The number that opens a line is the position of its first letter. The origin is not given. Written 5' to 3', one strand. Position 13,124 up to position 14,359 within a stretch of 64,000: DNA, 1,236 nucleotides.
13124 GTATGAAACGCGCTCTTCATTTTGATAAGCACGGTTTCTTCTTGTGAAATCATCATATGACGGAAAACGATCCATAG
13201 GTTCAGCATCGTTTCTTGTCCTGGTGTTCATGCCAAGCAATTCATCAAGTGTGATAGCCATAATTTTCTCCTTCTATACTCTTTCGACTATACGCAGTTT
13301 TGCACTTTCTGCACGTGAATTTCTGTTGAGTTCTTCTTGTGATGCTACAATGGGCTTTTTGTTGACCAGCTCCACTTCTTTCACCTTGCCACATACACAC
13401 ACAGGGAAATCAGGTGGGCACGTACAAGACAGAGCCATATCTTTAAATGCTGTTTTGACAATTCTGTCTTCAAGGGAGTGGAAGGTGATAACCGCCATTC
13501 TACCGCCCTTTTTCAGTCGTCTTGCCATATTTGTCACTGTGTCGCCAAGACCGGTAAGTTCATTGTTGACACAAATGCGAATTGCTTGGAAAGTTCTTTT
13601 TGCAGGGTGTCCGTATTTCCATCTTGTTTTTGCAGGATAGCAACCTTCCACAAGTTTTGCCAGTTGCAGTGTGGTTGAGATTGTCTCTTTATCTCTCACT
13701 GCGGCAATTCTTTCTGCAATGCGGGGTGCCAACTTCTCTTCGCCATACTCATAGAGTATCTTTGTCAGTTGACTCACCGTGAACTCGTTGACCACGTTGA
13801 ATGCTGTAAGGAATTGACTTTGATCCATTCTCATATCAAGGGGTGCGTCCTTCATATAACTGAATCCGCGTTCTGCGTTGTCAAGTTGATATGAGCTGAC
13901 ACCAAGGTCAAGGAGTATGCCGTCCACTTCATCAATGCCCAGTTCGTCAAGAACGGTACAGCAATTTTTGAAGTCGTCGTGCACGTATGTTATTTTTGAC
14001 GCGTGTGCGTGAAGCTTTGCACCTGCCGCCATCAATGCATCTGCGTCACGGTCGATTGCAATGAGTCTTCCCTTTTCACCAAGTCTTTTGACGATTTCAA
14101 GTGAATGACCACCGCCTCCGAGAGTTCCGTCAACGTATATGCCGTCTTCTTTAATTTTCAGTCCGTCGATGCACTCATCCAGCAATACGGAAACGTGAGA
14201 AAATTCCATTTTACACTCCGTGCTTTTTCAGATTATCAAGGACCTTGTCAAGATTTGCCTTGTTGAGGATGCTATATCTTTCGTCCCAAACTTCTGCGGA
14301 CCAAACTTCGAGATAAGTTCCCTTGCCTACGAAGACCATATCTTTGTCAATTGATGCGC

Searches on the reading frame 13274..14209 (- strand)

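Call 54: search_protein_families(library=pfam, proteins=[window:13274-14209:-], max_evalue=0.00001)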
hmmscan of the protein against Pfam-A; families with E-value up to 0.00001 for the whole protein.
window:13274-14209:- (311 aa): 1 family
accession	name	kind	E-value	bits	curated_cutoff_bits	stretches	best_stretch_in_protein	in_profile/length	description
PF01795.25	Methyltransf_5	-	7.8e-120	400.4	27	1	2-310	1-308/309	MraW methylase family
